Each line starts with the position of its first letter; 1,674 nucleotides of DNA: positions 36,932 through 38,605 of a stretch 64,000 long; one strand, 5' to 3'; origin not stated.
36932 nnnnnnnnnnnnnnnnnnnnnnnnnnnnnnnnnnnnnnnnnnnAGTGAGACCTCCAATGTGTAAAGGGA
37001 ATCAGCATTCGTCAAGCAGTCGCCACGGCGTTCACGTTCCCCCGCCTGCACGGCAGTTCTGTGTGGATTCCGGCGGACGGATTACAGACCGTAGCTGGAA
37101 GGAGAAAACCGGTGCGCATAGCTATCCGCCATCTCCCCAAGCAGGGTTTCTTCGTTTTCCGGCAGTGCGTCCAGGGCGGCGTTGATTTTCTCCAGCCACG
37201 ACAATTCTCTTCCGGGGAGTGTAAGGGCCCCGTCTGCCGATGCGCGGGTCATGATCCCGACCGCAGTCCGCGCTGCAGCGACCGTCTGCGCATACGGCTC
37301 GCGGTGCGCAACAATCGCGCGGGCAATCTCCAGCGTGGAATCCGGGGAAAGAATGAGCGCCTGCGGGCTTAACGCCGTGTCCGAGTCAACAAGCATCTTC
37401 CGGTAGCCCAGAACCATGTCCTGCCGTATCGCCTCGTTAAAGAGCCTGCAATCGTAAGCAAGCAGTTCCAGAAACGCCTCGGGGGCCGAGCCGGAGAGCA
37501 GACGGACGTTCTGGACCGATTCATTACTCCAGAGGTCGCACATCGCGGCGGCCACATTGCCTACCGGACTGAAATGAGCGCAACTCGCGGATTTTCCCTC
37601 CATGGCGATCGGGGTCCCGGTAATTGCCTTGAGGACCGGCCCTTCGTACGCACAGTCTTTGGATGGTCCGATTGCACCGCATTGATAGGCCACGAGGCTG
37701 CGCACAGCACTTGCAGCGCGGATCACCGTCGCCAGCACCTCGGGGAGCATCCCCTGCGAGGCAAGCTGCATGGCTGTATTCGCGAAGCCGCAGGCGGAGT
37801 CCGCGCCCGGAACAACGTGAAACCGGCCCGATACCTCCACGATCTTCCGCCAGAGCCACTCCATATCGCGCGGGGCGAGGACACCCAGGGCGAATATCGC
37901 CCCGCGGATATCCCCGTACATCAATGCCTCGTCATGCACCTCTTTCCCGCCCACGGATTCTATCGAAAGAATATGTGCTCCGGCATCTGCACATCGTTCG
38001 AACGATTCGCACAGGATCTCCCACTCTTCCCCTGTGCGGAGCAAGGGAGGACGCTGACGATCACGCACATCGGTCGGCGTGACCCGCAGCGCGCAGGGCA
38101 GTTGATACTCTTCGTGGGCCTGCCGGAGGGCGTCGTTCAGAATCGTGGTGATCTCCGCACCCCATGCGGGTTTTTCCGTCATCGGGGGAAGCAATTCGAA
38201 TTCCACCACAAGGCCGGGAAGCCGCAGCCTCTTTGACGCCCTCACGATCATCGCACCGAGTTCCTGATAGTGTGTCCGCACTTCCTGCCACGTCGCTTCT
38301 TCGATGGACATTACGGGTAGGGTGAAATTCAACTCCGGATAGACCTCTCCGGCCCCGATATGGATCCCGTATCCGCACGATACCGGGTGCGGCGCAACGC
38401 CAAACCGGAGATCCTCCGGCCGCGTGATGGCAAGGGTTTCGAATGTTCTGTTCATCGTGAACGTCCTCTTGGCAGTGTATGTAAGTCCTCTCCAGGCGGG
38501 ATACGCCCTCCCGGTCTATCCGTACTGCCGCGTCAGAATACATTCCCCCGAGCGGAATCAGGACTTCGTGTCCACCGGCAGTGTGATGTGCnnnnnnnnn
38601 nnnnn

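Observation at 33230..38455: Full-length MtaB homologue with an MtaA-like URO-D gene and a Na+/solute symporter, but no corrinoid protein, in a T9SS-bearing and apparently O2-using bacterium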

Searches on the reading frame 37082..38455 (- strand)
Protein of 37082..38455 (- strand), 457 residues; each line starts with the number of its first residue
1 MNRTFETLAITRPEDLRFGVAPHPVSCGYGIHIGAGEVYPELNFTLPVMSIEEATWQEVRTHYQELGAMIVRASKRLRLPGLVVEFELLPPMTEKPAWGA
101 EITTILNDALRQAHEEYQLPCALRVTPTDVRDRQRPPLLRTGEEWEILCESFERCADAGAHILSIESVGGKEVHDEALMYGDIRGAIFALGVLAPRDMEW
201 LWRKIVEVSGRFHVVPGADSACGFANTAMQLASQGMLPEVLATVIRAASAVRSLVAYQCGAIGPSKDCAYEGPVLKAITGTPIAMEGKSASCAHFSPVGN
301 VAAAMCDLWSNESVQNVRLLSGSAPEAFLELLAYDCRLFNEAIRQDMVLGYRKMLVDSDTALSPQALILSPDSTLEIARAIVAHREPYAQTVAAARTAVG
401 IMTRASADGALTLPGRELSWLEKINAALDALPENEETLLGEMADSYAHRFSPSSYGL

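Call 3: search_protein_families(library=pfam, proteins=[window:37082-38455:-], max_evalue=0.01)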
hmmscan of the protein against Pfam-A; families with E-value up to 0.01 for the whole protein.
window:37082-38455:- (457 aa): 1 family
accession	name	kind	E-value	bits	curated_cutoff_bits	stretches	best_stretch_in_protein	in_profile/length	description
PF12176.13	MtaB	-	1.4e-153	512.5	25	1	3-456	2-460/460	Methanol-cobalamin methyltransferase B subunit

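Call 4: search_protein_families(library=ncbifam, proteins=[window:37082-38455:-], max_evalue=0.01)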
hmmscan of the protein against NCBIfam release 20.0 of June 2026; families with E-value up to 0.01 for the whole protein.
window:37082-38455:- (457 aa): 1 family
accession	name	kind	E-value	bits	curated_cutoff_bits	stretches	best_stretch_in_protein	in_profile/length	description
NF040651.2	MtaB_Meth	equivalog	3.3e-122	408.5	720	1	4-457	3-460/460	methanol--corrinoid protein co-methyltransferase MtaB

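Call 7: search_solved_structures(query=window:37082-38455:-, show_alignments=2, max_evalue=0.01)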
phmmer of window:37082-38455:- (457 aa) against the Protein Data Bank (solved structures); distinct sequences matched with E-value up to 0.01: 1.
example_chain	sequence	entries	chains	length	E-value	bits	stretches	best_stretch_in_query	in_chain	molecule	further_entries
2i2x_A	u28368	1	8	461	2.2e-87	296.8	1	5-456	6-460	Methyltransferase 1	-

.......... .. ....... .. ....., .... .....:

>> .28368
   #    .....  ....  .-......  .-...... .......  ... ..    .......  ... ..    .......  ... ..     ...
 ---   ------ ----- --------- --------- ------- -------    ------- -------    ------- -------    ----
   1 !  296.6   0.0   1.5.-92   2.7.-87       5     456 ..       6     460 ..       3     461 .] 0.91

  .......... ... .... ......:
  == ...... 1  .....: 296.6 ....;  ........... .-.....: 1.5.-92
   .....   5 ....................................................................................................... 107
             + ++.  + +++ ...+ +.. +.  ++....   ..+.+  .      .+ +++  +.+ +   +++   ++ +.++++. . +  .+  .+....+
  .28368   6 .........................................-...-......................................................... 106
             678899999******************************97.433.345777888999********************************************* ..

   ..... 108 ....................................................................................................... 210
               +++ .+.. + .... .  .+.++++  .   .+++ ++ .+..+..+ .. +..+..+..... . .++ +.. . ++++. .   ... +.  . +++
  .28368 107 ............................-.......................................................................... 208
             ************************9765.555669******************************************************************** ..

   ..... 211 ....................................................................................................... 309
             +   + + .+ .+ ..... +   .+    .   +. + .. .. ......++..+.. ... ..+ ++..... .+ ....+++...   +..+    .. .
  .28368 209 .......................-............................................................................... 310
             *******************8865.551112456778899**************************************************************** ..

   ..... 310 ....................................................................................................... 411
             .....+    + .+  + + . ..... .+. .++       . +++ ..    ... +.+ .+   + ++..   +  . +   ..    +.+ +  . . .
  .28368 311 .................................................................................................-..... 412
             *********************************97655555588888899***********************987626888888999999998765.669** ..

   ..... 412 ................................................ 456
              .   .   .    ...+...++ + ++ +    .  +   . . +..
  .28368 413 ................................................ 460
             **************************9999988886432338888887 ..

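Call 8: find_homologous_proteins(query=window:37082-38455:-, max_evalue=1e-10)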
Query window:37082-38455:- (457 aa): 6488 proteins with E <= 1e-10 among 8000 candidates; the best 120 are listed.
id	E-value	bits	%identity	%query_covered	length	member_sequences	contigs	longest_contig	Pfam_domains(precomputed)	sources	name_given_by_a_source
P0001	3.5e-293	990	96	100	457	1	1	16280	PF12176.14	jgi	jgi:methanol---5-hydroxybenzimidazolylcobamide Co-methyltransferase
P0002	8.6e-290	979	94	100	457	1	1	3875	PF12176.14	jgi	-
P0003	1.4e-289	978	94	100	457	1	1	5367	PF12176.14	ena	-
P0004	2.6e-289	977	94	100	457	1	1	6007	PF12176.14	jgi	-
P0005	5.0e-288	973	94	100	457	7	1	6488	PF12176.14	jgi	jgi:methanol---5-hydroxybenzimidazolylcobamide Co-methyltransferase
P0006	1.7e-285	965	93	100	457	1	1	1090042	PF12176.14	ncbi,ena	-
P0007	8.5e-285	962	92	100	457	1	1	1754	PF12176.14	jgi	jgi:methanol--5-hydroxybenzimidazolylcobamide Co-methyltransferase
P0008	1.2e-283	959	93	100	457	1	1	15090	PF12176.14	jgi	jgi:methanol--5-hydroxybenzimidazolylcobamide Co-methyltransferase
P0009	6.5e-283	956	92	100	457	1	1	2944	PF12176.14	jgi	-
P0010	2.9e-282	954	92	100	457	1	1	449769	PF12176.14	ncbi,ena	-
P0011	1.0e-281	952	92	100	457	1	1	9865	PF12176.14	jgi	jgi:methanol---5-hydroxybenzimidazolylcobamide Co-methyltransferase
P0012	5.9e-281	950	91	100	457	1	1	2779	PF12176.14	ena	-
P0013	1.2e-280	949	91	100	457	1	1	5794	PF12176.14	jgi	-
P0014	1.6e-280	948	91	100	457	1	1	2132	PF12176.14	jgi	jgi:methanol--5-hydroxybenzimidazolylcobamide Co-methyltransferase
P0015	3.6e-249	845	82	100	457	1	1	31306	PF12176.14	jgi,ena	-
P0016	1.5e-248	843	80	100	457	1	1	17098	PF12176.14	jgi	jgi:methanol--5-hydroxybenzimidazolylcobamide Co-methyltransferase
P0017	4.2e-241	818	79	100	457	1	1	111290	PF12176.14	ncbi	-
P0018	3.2e-238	809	77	100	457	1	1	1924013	PF12176.14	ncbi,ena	-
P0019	3.6e-238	809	78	100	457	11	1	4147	PF12176.14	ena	-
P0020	1.2e-236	804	77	100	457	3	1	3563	PF12176.14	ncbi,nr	ncbi:MAG: mtaB [Bacteroidetes bacterium]|nr:mtaB [Bacteroidota bacterium]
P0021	8.1e-236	801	78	100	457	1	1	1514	PF12176.14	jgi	-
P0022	1.5e-235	800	77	100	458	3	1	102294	PF12176.14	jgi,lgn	jgi:methanol--5-hydroxybenzimidazolylcobamide Co-methyltransferase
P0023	3.3e-235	799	77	100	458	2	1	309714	PF12176.14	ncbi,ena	-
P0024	1.2e-234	797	78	100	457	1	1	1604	PF12176.14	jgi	-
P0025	1.7e-234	797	78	100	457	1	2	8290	PF12176.14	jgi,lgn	jgi:methanol--5-hydroxybenzimidazolylcobamide Co-methyltransferase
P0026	6.1e-233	791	76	100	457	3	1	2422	PF12176.14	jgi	-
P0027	1.1e-232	791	76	100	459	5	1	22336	PF12176.14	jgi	jgi:methanol--5-hydroxybenzimidazolylcobamide Co-methyltransferase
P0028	1.1e-232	791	77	100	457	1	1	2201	PF12176.14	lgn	-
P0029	3.6e-232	789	75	100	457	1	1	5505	PF12176.14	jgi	jgi:methanol---5-hydroxybenzimidazolylcobamide Co-methyltransferase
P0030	8.0e-232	788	75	99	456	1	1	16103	PF12176.14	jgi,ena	-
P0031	1.5e-230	784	75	100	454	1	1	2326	PF12176.14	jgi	jgi:methanol--5-hydroxybenzimidazolylcobamide Co-methyltransferase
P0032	4.6e-230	782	75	100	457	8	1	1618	PF12176.14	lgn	-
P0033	5.9e-230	782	77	100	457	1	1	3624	PF12176.14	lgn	-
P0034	1.7e-229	780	75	100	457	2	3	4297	PF12176.14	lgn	-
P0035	3.0e-229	779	76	100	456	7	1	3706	PF12176.14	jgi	jgi:methanol---5-hydroxybenzimidazolylcobamide Co-methyltransferase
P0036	7.2e-229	778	77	100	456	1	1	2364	PF12176.14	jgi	jgi:methanol--5-hydroxybenzimidazolylcobamide Co-methyltransferase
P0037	2.1e-225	767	75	100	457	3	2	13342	PF12176.14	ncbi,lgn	-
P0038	3.4e-225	766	74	100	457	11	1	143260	PF12176.14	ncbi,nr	ncbi:MAG: hypothetical protein IPI01_20390 [Ignavibacteriae bacterium]|nr:hypothetical protein [Igna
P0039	3.6e-225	766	73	100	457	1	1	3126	PF12176.14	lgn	-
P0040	4.2e-225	766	73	100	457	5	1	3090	PF12176.14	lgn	-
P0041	8.8e-225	765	73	100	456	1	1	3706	PF12176.14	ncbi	-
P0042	4.4e-224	762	72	100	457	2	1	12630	PF12176.14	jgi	-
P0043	2.2e-223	760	74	100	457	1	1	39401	PF12176.14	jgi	jgi:methanol---5-hydroxybenzimidazolylcobamide Co-methyltransferase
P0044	3.6e-223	759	73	100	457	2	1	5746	PF12176.14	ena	-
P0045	6.7e-223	758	74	100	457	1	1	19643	PF12176.14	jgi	jgi:methanol---5-hydroxybenzimidazolylcobamide Co-methyltransferase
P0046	9.7e-223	758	74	100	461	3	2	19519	PF12176.14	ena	-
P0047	3.4e-222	756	73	100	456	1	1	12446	PF12176.14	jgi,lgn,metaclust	metaclust:\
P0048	1.6e-221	754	71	100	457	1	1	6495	PF12176.14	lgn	-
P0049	2.3e-221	753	73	100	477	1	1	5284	PF12176.14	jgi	jgi:methanol--5-hydroxybenzimidazolylcobamide Co-methyltransferase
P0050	8.6e-220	748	73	100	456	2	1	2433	PF12176.14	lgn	-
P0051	1.2e-219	748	80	92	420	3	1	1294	PF12176.14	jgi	jgi:methanol--5-hydroxybenzimidazolylcobamide Co-methyltransferase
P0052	1.8e-219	747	72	99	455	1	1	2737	PF12176.14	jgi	jgi:methanol---5-hydroxybenzimidazolylcobamide Co-methyltransferase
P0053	9.3e-218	741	72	100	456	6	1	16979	PF12176.14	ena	-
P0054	1.5e-217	741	72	100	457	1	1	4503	PF12176.14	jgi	jgi:methanol---5-hydroxybenzimidazolylcobamide Co-methyltransferase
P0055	1.7e-217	741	72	100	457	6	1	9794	PF12176.14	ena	-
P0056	2.3e-217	740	71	99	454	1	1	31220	PF12176.14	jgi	jgi:methanol--5-hydroxybenzimidazolylcobamide Co-methyltransferase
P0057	3.4e-217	740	72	100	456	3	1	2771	PF12176.14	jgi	-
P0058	4.7e-217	739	72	100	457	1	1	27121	PF12176.14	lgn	-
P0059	2.4e-216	737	73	100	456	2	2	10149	PF12176.14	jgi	jgi:methanol---5-hydroxybenzimidazolylcobamide Co-methyltransferase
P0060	3.0e-216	736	71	100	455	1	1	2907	PF12176.14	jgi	jgi:methanol--5-hydroxybenzimidazolylcobamide Co-methyltransferase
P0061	6.1e-215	732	72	100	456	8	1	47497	PF12176.14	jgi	jgi:methanol---5-hydroxybenzimidazolylcobamide Co-methyltransferase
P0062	5.0e-214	729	71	100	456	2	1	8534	PF12176.14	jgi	jgi:methanol---5-hydroxybenzimidazolylcobamide Co-methyltransferase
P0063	9.3e-214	728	72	99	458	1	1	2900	PF12176.14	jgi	jgi:methanol--5-hydroxybenzimidazolylcobamide Co-methyltransferase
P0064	1.8e-213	727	71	100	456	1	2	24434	PF12176.14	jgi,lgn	jgi:methanol---5-hydroxybenzimidazolylcobamide Co-methyltransferase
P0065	1.9e-213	727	72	99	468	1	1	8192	PF12176.14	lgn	-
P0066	2.0e-213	727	70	100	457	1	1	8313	PF12176.14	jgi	jgi:methanol---5-hydroxybenzimidazolylcobamide Co-methyltransferase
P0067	2.5e-213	727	71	100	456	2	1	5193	PF12176.14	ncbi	-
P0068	1.2e-212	725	72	99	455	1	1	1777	PF12176.14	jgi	-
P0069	4.9e-211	719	71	100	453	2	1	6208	PF12176.14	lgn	-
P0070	1.9e-208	711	70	100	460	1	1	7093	PF12176.14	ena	-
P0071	3.0e-207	707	69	100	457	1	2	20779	PF12176.14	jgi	jgi:methanol--5-hydroxybenzimidazolylcobamide Co-methyltransferase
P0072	3.9e-207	706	70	100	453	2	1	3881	PF12176.14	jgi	jgi:methanol--5-hydroxybenzimidazolylcobamide Co-methyltransferase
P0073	2.9e-205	700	69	100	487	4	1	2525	PF12176.14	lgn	-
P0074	3.2e-205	700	70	100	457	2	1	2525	PF12176.14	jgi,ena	-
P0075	6.0e-205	699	69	99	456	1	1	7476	PF12176.14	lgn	-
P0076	1.1e-204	698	69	100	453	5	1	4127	PF12176.14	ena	-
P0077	1.8e-204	698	70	98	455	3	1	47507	PF12176.14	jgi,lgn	jgi:methanol--5-hydroxybenzimidazolylcobamide Co-methyltransferase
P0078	2.0e-204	697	67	100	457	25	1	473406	PF12176.14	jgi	jgi:methanol--5-hydroxybenzimidazolylcobamide Co-methyltransferase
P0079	2.3e-204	697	69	99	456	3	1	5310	PF12176.14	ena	-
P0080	4.4e-204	696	68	99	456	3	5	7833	PF12176.14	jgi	jgi:methanol--5-hydroxybenzimidazolylcobamide Co-methyltransferase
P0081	1.1e-203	695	69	100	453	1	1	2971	PF12176.14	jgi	jgi:methanol---5-hydroxybenzimidazolylcobamide Co-methyltransferase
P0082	1.3e-203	695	69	100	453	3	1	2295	PF12176.14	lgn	-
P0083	1.4e-203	695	68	100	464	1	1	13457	PF12176.14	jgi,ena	-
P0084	2.6e-203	694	68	100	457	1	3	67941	PF12176.14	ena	-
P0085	2.6e-203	694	69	99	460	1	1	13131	PF12176.14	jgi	jgi:methanol--5-hydroxybenzimidazolylcobamide Co-methyltransferase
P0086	2.7e-203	694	68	100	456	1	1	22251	PF12176.14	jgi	jgi:methanol--5-hydroxybenzimidazolylcobamide Co-methyltransferase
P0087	5.4e-203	693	68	100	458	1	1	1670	PF12176.14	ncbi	-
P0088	1.0e-202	692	69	99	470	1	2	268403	PF12176.14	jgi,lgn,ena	jgi:methanol--5-hydroxybenzimidazolylcobamide Co-methyltransferase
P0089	1.5e-202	691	69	96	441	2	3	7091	PF12176.14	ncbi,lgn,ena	-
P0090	1.8e-202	691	67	100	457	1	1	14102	PF12176.14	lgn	-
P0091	2.0e-202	691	71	97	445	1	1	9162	PF12176.14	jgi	jgi:methanol--5-hydroxybenzimidazolylcobamide Co-methyltransferase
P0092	2.1e-202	691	66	100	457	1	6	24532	PF12176.14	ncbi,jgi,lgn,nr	ncbi:MAG: hypothetical protein FJ217_05070 [Ignavibacteria bacterium]|nr:hypothetical protein [Ignav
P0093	2.3e-202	691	69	100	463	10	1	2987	PF12176.14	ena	-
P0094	3.2e-202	690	69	100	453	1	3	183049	PF12176.14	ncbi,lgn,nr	ncbi:MAG: hypothetical protein ONB44_02130 [candidate division KSB1 bacterium]|nr:hypothetical prote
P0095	5.1e-202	690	68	100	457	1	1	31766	PF12176.14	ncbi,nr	ncbi:MAG: Methanol-cobalamin methyltransferase subunit [Bacteroidetes bacterium]|nr:Methanol-cobalam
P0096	1.2e-201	688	67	98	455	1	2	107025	PF12176.14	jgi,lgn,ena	-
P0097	1.2e-201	688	69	99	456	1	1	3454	PF12176.14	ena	-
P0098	1.6e-201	688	67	100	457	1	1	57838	PF12176.14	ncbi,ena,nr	ncbi:MAG TPA: methyltransferase MtaB domain-containing protein [Bacteroidota bacterium]|nr:methyltra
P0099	1.7e-201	688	67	100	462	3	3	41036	PF12176.14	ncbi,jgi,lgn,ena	jgi:methanol--5-hydroxybenzimidazolylcobamide Co-methyltransferase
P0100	2.2e-201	687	67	100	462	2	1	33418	PF12176.14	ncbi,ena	-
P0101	3.0e-201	687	70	98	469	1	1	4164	PF12176.14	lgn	-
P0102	3.4e-201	687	68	99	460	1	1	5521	PF12176.14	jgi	jgi:methanol--5-hydroxybenzimidazolylcobamide Co-methyltransferase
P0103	5.7e-201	686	67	100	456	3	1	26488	PF12176.14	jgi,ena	-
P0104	1.1e-200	685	67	100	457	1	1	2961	PF12176.14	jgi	jgi:methanol---5-hydroxybenzimidazolylcobamide Co-methyltransferase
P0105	1.1e-200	685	68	99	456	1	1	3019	PF12176.14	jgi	jgi:methanol--5-hydroxybenzimidazolylcobamide Co-methyltransferase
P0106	1.7e-200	685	66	100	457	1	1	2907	PF12176.14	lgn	-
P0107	2.1e-200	684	67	99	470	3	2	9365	PF12176.14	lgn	-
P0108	2.2e-200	684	67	100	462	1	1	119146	PF12176.14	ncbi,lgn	-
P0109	2.4e-200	684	68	99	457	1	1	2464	PF12176.14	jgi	jgi:methanol--5-hydroxybenzimidazolylcobamide Co-methyltransferase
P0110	2.7e-200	684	67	100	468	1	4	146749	PF12176.14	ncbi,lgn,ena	-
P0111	3.9e-200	683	67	100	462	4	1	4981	PF12176.14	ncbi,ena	-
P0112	4.3e-200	683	69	100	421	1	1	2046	PF12176.14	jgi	jgi:methanol--5-hydroxybenzimidazolylcobamide Co-methyltransferase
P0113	6.3e-200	683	68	99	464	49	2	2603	PF12176.14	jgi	jgi:methanol---5-hydroxybenzimidazolylcobamide Co-methyltransferase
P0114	7.1e-200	683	68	99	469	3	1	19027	PF12176.14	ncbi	-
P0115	7.9e-200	682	66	100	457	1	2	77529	PF12176.14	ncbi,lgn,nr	ncbi:MAG: hypothetical protein NTU47_00505 [Ignavibacteriales bacterium]|nr:hypothetical protein [Ig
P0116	1.0e-199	682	68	100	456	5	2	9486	PF12176.14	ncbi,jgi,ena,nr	ncbi:MAG TPA: methyltransferase MtaB domain-containing protein [Bacteroidota bacterium]|nr:methyltra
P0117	1.4e-199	682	67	100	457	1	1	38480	PF12176.14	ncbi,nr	ncbi:MAG: hypothetical protein KGJ59_00960 [Bacteroidota bacterium]|nr:hypothetical protein [Bactero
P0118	2.6e-199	681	68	99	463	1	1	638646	PF12176.14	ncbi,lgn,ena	-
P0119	2.7e-199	681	67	100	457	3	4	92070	PF12176.14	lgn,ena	-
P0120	3.8e-199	680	67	99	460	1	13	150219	PF12176.14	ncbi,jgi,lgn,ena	jgi:methanol--5-hydroxybenzimidazolylcobamide Co-methyltransferase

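Call 9: find_encoding_contigs(protein=window:37082-38455:-, flank=10000, max_places=4)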
Protein window:37082-38455:- (457 aa): no gene with exactly this product is on record in the collection.

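Call 10: find_encoding_contigs(protein=P0018, flank=10000, max_places=3)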
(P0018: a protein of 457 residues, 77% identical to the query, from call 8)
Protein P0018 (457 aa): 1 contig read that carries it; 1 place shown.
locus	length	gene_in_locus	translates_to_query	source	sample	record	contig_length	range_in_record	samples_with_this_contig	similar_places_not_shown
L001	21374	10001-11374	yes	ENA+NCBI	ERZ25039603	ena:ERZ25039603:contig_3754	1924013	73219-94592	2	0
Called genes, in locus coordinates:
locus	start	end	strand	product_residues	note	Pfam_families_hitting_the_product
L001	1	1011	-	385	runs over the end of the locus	PF24885:TPR_NPHP3, PF13424:TPR_12, PF17874:TPR_MalT (weak), PF07719:TPR_2 (weak), PF13424:TPR_12, PF13374:TPR_10, PF24885:TPR_NPHP3, PF13424:TPR_12, +9 more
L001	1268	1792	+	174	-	PF08281:Sigma70_r4_2 (faint)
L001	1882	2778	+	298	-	PF13490:zf-HC2 (faint)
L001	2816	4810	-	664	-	PF07940:Hepar_II_III_C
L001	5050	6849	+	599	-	-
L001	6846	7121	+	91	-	PF18962:Por_Secre_tail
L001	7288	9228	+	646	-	PF14508:GH97_N, PF10566:Glyco_hydro_97, PF14509:GH97_C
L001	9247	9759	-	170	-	-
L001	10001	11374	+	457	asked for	PF12176:MtaB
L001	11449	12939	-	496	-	PF00199:Catalase, PF06628:Catalase-rel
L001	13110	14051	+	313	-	PF00126:HTH_1, PF03466:LysR_substrate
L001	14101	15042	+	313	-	-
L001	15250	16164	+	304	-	-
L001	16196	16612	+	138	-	PF08818:DUF1801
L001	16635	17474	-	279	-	-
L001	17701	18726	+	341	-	PF01370:Epimerase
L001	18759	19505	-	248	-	PF00857:Isochorismatase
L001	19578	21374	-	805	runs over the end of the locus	PF16889:Hepar_II_III_N, PF07940:Hepar_II_III_C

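Call 11: find_encoding_contigs(protein=P0038, flank=10000, max_places=3)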
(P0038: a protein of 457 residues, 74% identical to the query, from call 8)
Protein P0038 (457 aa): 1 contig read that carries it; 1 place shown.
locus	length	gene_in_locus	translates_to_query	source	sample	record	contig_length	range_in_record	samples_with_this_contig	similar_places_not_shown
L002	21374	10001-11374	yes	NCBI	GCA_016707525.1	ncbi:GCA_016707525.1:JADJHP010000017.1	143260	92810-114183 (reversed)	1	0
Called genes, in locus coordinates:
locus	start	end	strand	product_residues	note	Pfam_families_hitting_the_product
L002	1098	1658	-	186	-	-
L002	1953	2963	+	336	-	PF01156:IU_nuc_hydro (weak)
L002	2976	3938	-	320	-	-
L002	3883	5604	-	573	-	-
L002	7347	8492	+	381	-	PF01053:Cys_Met_Meta_PP, PF00155:Aminotran_1_2, PF01041:DegT_DnrJ_EryC1 (faint), PF02347:GDC-P (weak)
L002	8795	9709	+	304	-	PF00291:PALP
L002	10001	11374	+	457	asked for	PF12176:MtaB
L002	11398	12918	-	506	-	PF00501:AMP-binding, PF13193:AMP-binding_C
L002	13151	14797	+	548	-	PF18962:Por_Secre_tail (weak)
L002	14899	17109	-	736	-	PF22085:NorB_cytochrome_c-like, PF00115:COX1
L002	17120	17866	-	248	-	PF04405:ScdA_N, PF01814:Hemerythrin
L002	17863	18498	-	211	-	PF00027:cNMP_binding, PF13545:HTH_Crp_2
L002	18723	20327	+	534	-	PF00009:GTP_EFTU, PF01926:MMR_HSR1 (weak), PF22042:EF-G_D2, PF03144:GTP_EFTU_D2 (weak), PF16658:RF3_C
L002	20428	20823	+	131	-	PF00072:Response_reg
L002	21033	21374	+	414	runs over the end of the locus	-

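Call 12: find_encoding_contigs(protein=P0006, flank=10000, max_places=2)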
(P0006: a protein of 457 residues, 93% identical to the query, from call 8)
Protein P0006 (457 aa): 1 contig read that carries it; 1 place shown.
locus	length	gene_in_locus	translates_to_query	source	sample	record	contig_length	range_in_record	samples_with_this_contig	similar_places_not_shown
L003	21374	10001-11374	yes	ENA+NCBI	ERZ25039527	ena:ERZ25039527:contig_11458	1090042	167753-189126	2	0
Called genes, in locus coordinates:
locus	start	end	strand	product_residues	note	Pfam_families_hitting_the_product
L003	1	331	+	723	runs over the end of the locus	PF13620:CarboxypepD_reg, PF13715:CarbopepD_reg_2, PF07715:Plug, PF00593:TonB_dep_Rec_b-barrel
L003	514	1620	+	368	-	PF18962:Por_Secre_tail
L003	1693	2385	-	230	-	PF01346:FKBP_N, PF00254:FKBP_C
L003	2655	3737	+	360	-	PF00294:PfkB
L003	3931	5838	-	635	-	PF02129:Peptidase_S15, PF00561:Abhydrolase_1, PF12146:Hydrolase_4, PF12697:Abhydrolase_6, PF00326:Peptidase_S9 (faint), PF08530:PepX_C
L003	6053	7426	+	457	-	PF05977:MFS_3 (weak), PF07690:MFS_1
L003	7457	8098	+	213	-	-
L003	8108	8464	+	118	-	PF01242:PTPS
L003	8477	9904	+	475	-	PF00933:Glyco_hydro_3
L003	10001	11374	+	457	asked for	PF12176:MtaB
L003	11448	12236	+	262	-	-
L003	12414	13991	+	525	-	PF00474:SSF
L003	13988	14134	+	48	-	-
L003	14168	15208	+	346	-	PF01208:URO-D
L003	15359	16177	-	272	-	PF05721:PhyH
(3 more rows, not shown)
